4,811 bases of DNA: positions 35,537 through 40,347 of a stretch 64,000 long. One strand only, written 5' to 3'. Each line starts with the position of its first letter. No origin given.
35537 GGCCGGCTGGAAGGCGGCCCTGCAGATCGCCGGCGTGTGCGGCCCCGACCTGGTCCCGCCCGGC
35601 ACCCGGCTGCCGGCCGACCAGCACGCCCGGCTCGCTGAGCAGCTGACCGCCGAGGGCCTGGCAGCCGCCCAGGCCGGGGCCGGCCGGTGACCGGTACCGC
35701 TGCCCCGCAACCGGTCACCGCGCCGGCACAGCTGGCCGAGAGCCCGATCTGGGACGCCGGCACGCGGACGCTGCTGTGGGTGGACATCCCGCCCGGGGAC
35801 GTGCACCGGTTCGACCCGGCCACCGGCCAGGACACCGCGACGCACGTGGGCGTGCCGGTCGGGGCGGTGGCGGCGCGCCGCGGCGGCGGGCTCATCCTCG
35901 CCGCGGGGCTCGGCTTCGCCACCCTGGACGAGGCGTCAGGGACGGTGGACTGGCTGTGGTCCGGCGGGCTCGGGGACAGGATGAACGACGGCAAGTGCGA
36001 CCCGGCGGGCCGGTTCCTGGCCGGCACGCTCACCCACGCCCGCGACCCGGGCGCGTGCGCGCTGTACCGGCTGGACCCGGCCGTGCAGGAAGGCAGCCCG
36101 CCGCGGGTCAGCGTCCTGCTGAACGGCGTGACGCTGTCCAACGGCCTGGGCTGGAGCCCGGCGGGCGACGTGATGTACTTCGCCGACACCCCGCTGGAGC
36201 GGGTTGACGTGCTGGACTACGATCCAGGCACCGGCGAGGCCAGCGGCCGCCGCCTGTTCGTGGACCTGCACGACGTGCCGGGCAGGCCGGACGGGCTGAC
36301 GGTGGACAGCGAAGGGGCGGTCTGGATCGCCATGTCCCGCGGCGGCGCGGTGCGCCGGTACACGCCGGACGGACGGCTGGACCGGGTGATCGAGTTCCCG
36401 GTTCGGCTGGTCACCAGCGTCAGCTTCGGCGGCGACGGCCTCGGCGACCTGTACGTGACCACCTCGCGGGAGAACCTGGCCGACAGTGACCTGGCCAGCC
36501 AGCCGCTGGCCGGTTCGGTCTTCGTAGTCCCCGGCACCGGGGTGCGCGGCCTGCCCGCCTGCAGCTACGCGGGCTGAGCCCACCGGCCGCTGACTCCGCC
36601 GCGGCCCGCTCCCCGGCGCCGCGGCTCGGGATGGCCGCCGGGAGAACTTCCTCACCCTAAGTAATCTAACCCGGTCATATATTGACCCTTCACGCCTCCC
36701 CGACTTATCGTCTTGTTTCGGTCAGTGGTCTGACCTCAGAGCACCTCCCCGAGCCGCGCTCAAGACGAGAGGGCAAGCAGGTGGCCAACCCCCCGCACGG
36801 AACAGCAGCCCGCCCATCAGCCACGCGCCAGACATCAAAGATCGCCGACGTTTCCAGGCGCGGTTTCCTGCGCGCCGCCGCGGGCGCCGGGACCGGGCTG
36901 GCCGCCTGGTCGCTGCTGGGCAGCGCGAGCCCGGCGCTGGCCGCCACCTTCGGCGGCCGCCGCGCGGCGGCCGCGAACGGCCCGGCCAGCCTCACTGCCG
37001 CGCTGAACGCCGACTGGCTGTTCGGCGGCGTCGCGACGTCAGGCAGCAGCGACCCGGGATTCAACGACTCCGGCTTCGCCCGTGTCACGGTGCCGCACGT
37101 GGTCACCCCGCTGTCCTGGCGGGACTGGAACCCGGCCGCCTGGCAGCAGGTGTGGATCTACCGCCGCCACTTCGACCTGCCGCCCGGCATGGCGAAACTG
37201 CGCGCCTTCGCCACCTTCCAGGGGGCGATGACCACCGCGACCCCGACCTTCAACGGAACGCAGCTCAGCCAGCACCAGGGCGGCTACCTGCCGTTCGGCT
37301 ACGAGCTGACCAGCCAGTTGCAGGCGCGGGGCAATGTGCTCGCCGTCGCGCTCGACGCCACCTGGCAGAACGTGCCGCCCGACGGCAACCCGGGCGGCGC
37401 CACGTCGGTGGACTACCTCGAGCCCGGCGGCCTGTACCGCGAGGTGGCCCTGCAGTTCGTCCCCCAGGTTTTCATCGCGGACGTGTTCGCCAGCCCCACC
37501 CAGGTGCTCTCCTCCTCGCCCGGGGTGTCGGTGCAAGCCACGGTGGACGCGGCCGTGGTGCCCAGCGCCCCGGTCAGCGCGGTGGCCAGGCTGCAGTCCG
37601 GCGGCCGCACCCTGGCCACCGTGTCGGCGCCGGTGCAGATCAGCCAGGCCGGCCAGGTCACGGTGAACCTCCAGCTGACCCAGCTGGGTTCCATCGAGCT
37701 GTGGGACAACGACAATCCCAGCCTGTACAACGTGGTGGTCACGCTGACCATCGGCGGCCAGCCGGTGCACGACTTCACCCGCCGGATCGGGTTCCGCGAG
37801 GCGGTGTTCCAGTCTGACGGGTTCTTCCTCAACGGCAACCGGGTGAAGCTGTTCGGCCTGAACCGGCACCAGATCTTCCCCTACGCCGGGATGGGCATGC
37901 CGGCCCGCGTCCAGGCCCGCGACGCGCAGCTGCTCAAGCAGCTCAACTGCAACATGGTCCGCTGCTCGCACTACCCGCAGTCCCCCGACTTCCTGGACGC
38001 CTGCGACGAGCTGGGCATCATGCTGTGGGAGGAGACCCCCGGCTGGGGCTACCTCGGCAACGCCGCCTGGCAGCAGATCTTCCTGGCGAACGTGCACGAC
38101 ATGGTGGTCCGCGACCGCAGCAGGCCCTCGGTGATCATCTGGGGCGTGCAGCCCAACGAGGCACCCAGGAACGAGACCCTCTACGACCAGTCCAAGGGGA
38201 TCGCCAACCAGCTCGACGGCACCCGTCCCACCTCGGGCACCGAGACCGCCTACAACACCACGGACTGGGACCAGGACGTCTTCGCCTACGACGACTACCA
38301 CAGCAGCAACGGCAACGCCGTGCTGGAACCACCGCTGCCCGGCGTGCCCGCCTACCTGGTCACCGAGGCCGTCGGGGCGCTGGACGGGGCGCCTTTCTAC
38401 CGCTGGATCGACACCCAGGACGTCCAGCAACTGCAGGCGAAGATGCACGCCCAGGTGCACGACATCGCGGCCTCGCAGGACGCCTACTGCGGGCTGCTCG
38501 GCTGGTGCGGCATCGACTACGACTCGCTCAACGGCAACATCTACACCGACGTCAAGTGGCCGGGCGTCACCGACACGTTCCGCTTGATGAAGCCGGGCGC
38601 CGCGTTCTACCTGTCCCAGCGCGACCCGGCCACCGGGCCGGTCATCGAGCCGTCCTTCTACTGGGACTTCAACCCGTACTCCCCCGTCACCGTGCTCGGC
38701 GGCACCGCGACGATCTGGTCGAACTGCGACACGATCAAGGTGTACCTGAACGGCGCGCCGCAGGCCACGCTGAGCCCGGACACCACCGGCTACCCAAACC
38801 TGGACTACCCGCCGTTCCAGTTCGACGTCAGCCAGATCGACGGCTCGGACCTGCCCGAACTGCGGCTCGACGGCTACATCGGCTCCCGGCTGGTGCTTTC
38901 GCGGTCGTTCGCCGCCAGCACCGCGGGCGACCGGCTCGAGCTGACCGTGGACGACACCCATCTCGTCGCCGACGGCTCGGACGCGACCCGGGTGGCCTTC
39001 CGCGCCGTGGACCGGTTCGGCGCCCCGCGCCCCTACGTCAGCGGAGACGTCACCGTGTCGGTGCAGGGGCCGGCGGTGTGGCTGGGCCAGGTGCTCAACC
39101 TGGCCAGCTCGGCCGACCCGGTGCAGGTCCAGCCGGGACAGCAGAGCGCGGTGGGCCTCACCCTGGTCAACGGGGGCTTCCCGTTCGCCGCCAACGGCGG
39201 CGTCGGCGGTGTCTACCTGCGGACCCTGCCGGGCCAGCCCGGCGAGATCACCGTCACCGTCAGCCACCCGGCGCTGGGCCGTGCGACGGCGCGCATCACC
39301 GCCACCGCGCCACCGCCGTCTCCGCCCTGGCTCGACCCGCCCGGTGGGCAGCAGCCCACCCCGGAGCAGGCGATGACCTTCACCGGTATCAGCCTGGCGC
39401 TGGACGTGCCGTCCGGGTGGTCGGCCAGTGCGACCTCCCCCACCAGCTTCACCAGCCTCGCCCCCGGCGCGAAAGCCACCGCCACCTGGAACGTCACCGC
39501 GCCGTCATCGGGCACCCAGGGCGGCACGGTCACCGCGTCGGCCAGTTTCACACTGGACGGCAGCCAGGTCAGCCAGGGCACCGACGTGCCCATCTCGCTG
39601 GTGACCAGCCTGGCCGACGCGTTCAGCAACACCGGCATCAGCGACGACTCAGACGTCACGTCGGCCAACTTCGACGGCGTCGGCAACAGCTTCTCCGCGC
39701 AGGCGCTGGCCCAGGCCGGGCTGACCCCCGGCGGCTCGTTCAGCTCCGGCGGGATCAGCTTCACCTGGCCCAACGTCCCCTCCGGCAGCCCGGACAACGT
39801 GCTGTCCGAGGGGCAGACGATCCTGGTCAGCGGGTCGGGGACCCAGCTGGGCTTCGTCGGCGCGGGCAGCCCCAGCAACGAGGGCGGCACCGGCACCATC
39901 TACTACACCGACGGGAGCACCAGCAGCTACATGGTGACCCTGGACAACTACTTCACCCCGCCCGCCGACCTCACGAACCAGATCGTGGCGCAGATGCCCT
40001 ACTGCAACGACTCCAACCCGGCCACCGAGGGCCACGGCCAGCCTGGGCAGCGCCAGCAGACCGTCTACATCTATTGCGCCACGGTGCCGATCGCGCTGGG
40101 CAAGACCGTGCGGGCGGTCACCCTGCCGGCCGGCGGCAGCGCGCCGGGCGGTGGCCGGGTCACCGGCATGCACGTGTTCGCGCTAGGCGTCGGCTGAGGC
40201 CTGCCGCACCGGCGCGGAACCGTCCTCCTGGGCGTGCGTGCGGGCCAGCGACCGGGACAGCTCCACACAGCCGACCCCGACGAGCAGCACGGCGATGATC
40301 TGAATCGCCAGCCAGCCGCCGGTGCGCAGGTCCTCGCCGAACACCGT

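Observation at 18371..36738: A 16-bp FadR-type operator occurs six times, only in promoter gaps of the carbohydrate locus: a predicted GntR regulon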

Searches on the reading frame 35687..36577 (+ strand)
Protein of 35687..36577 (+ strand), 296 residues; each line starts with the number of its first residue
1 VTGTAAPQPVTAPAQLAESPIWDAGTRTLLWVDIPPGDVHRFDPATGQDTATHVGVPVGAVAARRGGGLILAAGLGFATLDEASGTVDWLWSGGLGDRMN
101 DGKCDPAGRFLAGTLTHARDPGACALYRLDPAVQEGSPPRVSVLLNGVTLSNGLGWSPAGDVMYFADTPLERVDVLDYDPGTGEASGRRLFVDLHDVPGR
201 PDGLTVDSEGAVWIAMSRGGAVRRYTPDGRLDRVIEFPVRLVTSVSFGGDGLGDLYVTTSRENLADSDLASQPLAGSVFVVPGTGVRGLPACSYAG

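Call 7: search_protein_families(library=pfam, proteins=[window:35687-36577:+])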
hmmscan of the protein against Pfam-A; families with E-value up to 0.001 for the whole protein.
window:35687-36577:+ (296 aa): 1 family
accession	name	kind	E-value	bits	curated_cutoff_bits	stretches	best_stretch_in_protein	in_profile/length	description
PF08450.18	SGL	-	2.1e-73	247.4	26.3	1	16-260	1-245/246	SMP-30/Gluconolactonase/LRE-like region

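Call 17: search_protein_families(library=ncbifam, proteins=[window:35687-36577:+])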
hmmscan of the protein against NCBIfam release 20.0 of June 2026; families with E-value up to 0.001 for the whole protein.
window:35687-36577:+ (296 aa): 0 families

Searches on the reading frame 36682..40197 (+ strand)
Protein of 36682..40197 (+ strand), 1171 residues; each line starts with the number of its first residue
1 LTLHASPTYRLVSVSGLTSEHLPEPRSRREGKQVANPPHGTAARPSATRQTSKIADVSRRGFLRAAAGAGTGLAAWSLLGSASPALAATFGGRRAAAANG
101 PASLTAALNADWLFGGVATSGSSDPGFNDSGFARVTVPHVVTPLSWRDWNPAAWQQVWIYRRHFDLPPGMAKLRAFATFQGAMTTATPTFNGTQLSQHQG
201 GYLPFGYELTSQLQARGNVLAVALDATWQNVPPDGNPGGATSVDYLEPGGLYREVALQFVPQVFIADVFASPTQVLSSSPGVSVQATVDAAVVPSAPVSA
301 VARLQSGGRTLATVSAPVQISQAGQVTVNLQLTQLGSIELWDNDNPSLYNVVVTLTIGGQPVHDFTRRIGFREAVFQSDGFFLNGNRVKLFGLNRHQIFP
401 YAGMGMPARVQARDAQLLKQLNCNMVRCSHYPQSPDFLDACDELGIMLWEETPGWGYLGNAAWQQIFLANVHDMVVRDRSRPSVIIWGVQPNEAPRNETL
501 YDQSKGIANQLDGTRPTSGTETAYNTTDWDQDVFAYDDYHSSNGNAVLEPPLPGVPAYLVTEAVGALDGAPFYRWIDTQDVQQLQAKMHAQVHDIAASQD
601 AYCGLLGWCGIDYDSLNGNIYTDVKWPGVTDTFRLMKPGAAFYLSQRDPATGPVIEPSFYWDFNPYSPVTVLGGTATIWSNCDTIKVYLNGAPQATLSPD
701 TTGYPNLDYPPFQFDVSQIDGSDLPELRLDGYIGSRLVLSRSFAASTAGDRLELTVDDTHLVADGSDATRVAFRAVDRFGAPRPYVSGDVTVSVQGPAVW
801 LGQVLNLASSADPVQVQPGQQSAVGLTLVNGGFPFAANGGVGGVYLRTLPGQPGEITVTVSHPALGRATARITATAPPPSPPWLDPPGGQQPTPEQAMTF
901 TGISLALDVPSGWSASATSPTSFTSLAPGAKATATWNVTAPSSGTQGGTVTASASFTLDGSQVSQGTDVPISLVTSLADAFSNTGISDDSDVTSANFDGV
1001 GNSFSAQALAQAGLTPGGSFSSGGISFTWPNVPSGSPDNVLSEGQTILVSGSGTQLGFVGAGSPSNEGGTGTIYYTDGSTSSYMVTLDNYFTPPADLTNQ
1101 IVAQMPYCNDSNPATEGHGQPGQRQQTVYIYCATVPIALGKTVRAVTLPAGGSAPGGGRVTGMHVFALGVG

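Call 5: search_protein_families(library=pfam, proteins=[window:36682-40197:+])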
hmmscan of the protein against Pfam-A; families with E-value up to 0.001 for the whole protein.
window:36682-40197:+ (1171 aa): 6 families
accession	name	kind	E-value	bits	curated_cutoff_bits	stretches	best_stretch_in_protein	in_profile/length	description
PF02836.23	Glyco_hydro_2_C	-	2.4e-24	86.5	21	1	379-522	6-163/302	Glycosyl hydrolases family 2, TIM barrel domain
PF10633.15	NPCBM_assoc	-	9e-11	42.3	24.4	1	900-956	21-77/78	NPCBM-associated, NEW3 domain of alpha-galactosidase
PF00703.27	Glyco_hydro_2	-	5.8e-10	40.3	23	1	263-372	1-109/109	Glycosyl hydrolases family 2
PF18565.7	Glyco_hydro2_C5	-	8e-10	39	32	1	752-869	1-101/103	Glycoside hydrolase family 2 C-terminal domain 5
PF02837.24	Glyco_hydro_2_N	-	2.3e-07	31.4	28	1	140-258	49-166/169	Glycosyl hydrolases family 2, sugar binding domain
PF22666.2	Glyco_hydro_2_N2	-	1.2e-05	25.8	27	1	155-230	47-123/167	Glycosyl hydrolase 2 galactose-binding domain-like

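Call 50: search_solved_structures(query=window:36781-40197:+, max_evalue=1e-20)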
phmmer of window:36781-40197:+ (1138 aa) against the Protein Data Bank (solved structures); distinct sequences matched with E-value up to 1e-20: 88 (the best 60 are shown).
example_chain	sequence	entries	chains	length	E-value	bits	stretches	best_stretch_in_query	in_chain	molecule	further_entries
5ldr_A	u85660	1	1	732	2.5e-92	313.4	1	72-775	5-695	Beta-D-galactosidase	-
5euv_A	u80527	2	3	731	2.7e-92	313.3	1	72-775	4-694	Beta-D-galactosidase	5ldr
8dhl_A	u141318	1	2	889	5e-40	140.2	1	71-456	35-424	Glycosyl hydrolase family 2, sugar binding domain protein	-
6d8g_A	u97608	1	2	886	8.7e-39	136.1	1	72-457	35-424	Glycosyl hydrolases family 2, sugar binding domain protein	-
7kgz_A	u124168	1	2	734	3.4e-38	134.1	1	96-491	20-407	Beta-glucuronidase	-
5uj6_A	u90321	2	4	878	5.7e-38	133.4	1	71-457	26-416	Glycosyl hydrolases family 2, sugar binding domain protein | Beta-galactosidase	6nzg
6d50_A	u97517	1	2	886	8e-38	132.9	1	72-457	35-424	Glycosyl hydrolases family 2, sugar binding domain protein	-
6mvf_A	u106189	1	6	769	5.9e-37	130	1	100-495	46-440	Beta-galactosidase/beta-glucuronidase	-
3gm8_A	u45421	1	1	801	1.5e-36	128.7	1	79-513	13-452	Glycoside hydrolase family 2, candidate beta-glycosidase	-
4ypj_A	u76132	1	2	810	3.5e-36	127.5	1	84-485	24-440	Beta galactosidase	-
6ed1_A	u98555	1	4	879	6.8e-36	126.5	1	78-457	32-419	Glycosyl hydrolase family 2, sugar binding domain protein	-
8q2h_A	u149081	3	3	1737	1.7e-35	125.2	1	75-485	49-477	beta-galactosidase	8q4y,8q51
7cwd_A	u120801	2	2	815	2.1e-35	124.9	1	78-485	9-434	beta-glalactosidase | beta-galactosidase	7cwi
5t98_A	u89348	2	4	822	1.4e-34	122.2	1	74-486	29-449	Glycoside Hydrolase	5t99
6hpd_A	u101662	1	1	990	1.1e-32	115.9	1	72-455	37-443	Beta-galactosidase (GH2)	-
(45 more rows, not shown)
